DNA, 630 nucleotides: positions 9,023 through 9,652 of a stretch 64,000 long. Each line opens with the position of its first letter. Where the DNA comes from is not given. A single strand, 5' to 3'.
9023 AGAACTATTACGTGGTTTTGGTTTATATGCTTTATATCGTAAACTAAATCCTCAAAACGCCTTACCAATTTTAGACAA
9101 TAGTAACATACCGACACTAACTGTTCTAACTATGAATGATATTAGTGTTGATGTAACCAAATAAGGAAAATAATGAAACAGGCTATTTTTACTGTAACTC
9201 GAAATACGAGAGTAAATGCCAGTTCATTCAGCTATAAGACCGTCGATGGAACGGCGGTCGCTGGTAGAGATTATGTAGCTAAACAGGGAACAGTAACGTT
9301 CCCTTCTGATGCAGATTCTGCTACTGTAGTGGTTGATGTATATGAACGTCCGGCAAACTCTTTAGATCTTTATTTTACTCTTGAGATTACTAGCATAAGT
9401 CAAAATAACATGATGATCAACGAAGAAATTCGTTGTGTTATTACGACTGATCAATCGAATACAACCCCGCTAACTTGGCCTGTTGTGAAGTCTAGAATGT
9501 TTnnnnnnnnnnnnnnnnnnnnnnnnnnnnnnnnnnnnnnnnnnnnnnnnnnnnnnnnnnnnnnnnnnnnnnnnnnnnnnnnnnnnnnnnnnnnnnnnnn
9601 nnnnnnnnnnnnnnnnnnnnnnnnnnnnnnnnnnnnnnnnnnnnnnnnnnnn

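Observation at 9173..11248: Calx-beta domain at the N-terminus of a baseplate-region protein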

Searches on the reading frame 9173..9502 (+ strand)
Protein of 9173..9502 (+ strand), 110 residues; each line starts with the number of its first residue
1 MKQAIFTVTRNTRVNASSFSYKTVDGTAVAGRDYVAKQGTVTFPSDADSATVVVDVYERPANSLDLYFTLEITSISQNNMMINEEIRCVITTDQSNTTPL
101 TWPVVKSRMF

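Call 30: search_solved_structures(query=window:9173-9502:+, max_evalue=10, show_alignments=5)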
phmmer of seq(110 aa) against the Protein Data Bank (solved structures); distinct sequences matched with E-value up to 10: 16.
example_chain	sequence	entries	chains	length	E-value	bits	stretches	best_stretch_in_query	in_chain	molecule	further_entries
3rb5_A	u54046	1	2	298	6.1e-07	32.9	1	14-77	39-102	Na/Ca exchange protein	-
3rb7_A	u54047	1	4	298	8.4e-07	32.4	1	14-77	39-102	Na/Ca exchange protein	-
3us9_A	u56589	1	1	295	2.5e-06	30.9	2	15-72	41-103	Sodium/calcium exchanger 1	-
3e9t_A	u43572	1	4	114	2.2e-05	27.9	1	11-77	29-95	Na/Ca exchange protein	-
3ead_A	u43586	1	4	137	2.5e-05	27.7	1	13-80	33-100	Na/Ca exchange protein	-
8jp0_A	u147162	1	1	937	4.5e-05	26.9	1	15-73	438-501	Sodium/calcium exchanger 1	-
8sgi_A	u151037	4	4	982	7.4e-05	26.2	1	15-73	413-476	Sodium/calcium exchanger 1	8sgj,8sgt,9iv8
2fws_A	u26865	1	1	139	0.0049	20.3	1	14-74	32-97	Sodium/calcium exchanger 1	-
2dpk_A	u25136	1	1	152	0.0063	20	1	14-74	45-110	Sodium/calcium exchanger 1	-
3gin_A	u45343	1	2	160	0.0064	20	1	14-73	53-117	Sodium/calcium exchanger 1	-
3fq4_A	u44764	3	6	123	0.03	17.8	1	15-45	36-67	Integrin beta-4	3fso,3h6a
7o0u_C1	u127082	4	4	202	0.047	17.2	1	10-105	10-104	RC-S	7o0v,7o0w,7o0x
2fwu_A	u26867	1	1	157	0.57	13.7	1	19-101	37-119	Sodium/calcium exchanger 1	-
2kls_A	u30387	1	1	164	0.64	13.6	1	19-101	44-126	Sodium/calcium exchanger 1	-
2klt_A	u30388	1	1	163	0.98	13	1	19-72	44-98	Sodium/calcium exchanger 1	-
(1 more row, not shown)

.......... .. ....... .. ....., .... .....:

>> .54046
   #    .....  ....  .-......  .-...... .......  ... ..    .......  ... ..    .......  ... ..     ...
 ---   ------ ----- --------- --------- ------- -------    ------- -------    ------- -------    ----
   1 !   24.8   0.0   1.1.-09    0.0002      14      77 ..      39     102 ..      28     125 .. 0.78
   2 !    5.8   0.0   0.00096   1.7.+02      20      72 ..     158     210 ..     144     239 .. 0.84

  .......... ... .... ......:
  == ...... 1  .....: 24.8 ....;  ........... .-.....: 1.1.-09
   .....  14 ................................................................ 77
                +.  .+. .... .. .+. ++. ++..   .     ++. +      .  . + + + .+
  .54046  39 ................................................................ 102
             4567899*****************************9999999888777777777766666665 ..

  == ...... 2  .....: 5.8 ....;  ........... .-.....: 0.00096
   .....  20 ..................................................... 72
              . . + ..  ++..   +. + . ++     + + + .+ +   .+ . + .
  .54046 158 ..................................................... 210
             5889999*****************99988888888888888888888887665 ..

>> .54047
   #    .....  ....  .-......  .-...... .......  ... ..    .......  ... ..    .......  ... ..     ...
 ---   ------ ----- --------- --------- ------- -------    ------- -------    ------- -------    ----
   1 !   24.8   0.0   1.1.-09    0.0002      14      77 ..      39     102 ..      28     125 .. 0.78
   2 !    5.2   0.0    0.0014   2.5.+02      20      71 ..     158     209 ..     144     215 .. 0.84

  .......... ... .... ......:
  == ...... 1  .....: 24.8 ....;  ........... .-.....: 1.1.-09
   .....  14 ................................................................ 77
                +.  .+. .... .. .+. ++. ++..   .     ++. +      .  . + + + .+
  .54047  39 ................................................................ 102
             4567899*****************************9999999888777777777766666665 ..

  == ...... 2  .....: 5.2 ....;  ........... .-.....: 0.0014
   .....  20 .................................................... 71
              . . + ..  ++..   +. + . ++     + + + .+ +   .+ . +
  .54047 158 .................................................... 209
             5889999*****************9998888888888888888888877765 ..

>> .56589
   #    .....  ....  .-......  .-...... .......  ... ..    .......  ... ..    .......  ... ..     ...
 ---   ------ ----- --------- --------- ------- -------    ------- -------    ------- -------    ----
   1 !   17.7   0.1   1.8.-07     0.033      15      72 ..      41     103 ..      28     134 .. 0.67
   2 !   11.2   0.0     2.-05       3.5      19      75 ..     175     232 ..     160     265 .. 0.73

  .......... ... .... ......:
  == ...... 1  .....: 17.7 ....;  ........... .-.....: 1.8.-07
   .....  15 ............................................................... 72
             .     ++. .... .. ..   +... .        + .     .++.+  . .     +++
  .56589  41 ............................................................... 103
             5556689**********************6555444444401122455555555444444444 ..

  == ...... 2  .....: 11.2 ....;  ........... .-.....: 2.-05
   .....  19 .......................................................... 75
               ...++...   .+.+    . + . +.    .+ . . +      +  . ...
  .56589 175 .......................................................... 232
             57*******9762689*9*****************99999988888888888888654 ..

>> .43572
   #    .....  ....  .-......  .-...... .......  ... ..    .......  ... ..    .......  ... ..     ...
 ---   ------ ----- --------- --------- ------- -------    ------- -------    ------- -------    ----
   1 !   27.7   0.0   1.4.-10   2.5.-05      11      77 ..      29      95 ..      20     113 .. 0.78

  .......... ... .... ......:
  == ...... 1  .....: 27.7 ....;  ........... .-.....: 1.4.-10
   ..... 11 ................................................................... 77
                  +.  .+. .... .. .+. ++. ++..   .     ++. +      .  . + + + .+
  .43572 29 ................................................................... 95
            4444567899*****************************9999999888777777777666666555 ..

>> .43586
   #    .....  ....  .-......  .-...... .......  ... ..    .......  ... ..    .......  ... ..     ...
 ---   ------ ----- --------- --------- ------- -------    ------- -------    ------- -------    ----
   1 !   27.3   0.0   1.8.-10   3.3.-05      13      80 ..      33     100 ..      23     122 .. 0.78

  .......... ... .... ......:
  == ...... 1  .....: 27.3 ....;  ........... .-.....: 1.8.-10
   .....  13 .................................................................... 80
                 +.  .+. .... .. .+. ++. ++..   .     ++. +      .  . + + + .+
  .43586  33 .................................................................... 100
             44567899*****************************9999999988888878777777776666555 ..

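Call 50: search_dna_similar(query=window:9173-9502:+, collection=phages, mode=protein, max_evalue=0.001, rows=spread, max_rows=40)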
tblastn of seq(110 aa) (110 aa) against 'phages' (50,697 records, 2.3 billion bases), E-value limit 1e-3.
Records with a match: 257; places in all: 257; records where one place covers at least 80% of the query: 253.
Best place of each record, by identity: >=99% 51; 95-99% 4; 60-80% 67; <60% 135.
By first word of the organism name: Escherichia 205; Campylobacter 21; Erwinia 13; Justusliebigvirus 3; Phapecoctavirus 3; Klebsiella 2; Shigella 2; Phage 2; Serratia 1; Enterobacteria 1; and 4 more.
By host as written in the record: Escherichia coli 61; Escherichia coli K-12 MG1655 29; - 24; Campylobacter jejuni 20; Escherichia coli K-12 16; Escherichia coli O157:H7 9; Escherichia sp. 8; Escherichia coli O177 6; and 57 more.
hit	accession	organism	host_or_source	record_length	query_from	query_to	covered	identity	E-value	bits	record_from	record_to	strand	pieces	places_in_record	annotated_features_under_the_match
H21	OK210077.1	Serratia phage KKP_3264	Serratia fonticola KKP3084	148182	1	110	100%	100.0%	2e-59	201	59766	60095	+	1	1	hypothetical protein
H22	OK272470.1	Escherichia phage JLBYU50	Escherichia coli K-12 MG1655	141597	1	110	100%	100.0%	3e-59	200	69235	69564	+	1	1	putative capsid and scaffold protein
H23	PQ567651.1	Escherichia phage cardinal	Escherichia coli E008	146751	1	110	100%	100.0%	3e-59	200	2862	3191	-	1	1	hypothetical protein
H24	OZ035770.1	Justusliebigvirus alia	-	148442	1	110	100%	100.0%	4e-59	200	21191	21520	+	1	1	record has no annotation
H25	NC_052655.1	Escherichia phage alia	Escherichia coli K-12 MG1655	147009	1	110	100%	99.1%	2e-58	198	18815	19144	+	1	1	hypothetical protein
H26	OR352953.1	Escherichia phage AV123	Escherichia coli ESBL012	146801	1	110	100%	99.1%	2e-58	198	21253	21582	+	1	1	capsid and scaffold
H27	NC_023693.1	Escherichia phage phi92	Escherichia coli K92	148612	1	110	100%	99.1%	2e-58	198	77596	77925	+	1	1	PHI92_gene_142: Phi92_gp142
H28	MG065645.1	Campylobacter phage A145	Campylobacter jejuni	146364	1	110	100%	99.1%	2e-58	198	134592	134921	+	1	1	record has no annotation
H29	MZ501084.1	Escherichia phage JohannJBalmer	Escherichia coli K-12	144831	1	110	100%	98.2%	6e-58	197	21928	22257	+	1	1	lateral tail fiber protein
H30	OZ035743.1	Phapecoctavirus DIJ07P1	-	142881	1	110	100%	68.2%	5e-34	128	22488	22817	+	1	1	record has no annotation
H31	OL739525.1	Escherichia phage dw-ec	Escherichia coli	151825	1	110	100%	68.2%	5e-34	128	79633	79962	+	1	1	none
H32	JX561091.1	Escherichia phage phAPEC8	Escherichia coli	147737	1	110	100%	68.2%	5e-34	128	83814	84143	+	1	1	hypothetical protein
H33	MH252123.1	Klebsiella phage ZCKP1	Klebsiella pneumoniae KP/01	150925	1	110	100%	68.2%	5e-34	128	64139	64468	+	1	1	hypothetical protein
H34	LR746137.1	Escherichia phage vB_EcoM_UP17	-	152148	1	110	100%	68.2%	5e-34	128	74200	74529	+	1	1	non-contractile tail sheath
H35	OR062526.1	Escherichia phage vB_EcoM_10C3_SA_NWU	Escherichia coli O177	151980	1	110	100%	68.2%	5e-34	128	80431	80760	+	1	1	hypothetical protein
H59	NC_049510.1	Erwinia phage phiEaP8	Erwinia amylovora; Erwinia pyrifoliae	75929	1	95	86%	34.4%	1e-4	45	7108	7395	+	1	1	putative glycoside hydrolase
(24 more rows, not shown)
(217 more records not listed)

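Call 51: get_annotated_region(hit=H59, flank=6000)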
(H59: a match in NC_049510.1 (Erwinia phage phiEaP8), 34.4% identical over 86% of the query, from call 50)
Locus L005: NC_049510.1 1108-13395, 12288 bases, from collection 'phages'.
description: Erwinia phage phiEaP-8, complete genome.
organism: Erwinia phage phiEaP8 (NCBI taxid 2178928)
taxonomy: Viruses; Duplodnaviria; Heunggongvirae; Uroviricota; Caudoviricetes; Schitoviridae; Erskinevirinae; Yonginvirus; Yonginvirus EaP8
host: Erwinia amylovora; Erwinia pyrifoliae; source: -; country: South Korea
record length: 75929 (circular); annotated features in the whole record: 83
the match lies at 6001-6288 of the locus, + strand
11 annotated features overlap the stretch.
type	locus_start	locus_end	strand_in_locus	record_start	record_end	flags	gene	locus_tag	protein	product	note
CDS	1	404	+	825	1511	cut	-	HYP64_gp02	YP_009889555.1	hypothetical protein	-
CDS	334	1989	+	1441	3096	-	-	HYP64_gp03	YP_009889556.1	terminase large subunit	-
CDS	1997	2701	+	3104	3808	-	-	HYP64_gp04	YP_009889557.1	virion structural protein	-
CDS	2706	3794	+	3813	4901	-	-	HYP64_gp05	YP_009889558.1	appendage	-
CDS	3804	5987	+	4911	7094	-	-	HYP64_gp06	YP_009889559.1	hydrolase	-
CDS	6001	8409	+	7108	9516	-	-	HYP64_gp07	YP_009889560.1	putative glycoside hydrolase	-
CDS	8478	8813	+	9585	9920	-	-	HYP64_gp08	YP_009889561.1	putative tail-length tape measure protein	-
CDS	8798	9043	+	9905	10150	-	-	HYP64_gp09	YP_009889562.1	holin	-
CDS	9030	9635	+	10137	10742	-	-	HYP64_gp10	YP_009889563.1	endolysin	-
CDS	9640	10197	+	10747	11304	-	-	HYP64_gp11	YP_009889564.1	Rz-like spanin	-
CDS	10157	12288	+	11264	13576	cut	-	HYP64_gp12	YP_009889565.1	portal protein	-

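Call 54: search_protein_families(library=pfam, proteins=[L005:6001-8409:+, L005:3804-5987:+], max_evalue=0.01)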
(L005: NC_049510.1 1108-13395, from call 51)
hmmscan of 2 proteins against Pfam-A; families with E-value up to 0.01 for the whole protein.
L005:6001-8409:+ (802 aa): 2 families
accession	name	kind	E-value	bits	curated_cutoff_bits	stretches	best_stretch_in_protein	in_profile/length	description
PF02011.21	Glyco_hydro_48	-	1.4e-210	701.4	25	2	101-604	1-472/619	Glycosyl hydrolase family 48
PF03160.20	Calx-beta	-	7.7e-14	52.2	27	1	4-86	24-111/119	Calx-beta domain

L005:3804-5987:+ (727 aa): 15 families
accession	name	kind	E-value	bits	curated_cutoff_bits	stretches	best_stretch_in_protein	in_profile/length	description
PF00150.24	Cellulase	-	8e-49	167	23.5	1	382-700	1-272/272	Cellulase (glycosyl hydrolase family 5)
PF22073.2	Cep192_D4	-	1.7e-26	93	35.5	3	144-237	7-111/112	Cep192 domain 4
PF22544.2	HYDIN_VesB_CFA65-like_Ig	-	2.1e-26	92.5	25.5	3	144-234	6-96/100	HYDIN/CFA65/VesB-like, Ig-like domain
PF15780.11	ASH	-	3.6e-24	85.2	27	2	145-227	11-94/98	Abnormal spindle-like microcephaly-assoc'd, ASPM-SPD-2-Hydin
PF07610.17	DUF1573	-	4.1e-13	49.6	26.1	1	144-229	4-89/98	Protein of unknown function (DUF1573)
PF24507.1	Ig_CFAP65_4th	-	2.4e-12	47.5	27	0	85-133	29-76/76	CFAP65, fourth Ig-like domain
PF12371.14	TMEM131_like_N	-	1.1e-10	42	28.8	1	267-348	6-84/84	Transmembrane protein 131-like N-terminal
PF22066.2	Cep192_D8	-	2.7e-10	40.8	33.5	0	262-364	6-100/101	Cep192 domain 8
PF24798.1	Ig-CFAP74_4th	-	4.2e-09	36.9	28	0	38-117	3-80/95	CFAP74 forth Ig-like domain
PF22067.2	Cep192_D3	-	9.8e-07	29.2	27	0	163-227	22-88/99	Cep192 domain 3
PF24291.1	Ig_CFAP65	-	6.9e-05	23.1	27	0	305-363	57-114/121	Cilia- and flagella-associated protein 65-like, Ig-like domain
PF05753.20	TRAP_beta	-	0.00018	21.4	22.4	1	276-342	32-102/178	Translocon-associated protein beta (TRAPB)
PF24771.2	Ig_CFAP74_1st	-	0.00052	20.8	29.2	0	267-350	6-88/97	CFAP74 first Ig-like domain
PF25249.1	Ig_CFAP65_7th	-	0.0015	18.8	28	0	55-114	22-81/120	CFAP65, seventh Ig-like domain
PF24770.2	Ig-CFAP74_2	-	0.0066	17.4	27.4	0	312-365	131-183/185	CFAP74 second Ig-like domain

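Call 75: search_protein_representatives(protein=window:9173-9481:+)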
Query: 103 residues. Proteins with E-value up to 0.001 (for the whole library): 11450; up to 1e-10: 3411; up to 1e-30: 389. The best 150 are listed.
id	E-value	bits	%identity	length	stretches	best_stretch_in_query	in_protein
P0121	2.6e-127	430.7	35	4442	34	3-58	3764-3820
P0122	3.4e-126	427.1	34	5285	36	10-95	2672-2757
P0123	2.7e-125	424.2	36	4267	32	7-72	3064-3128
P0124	1.1e-111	380.8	34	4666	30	5-83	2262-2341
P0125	8.6e-106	361.9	34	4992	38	3-100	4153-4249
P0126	1.3e-99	342.1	29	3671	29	6-95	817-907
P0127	1.7e-96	332.1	36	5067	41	3-77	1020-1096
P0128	1.9e-95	328.8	35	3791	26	4-78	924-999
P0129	2.0e-94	325.5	43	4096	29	3-47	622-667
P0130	5.2e-93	321.0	33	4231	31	18-84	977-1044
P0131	2.3e-92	318.9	33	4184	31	18-95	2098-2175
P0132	6.1e-92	317.6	34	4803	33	4-71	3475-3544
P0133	1.4e-88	306.8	34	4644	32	15-81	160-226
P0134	1.7e-86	300.1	32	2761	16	5-91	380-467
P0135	4.8e-82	285.9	32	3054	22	7-75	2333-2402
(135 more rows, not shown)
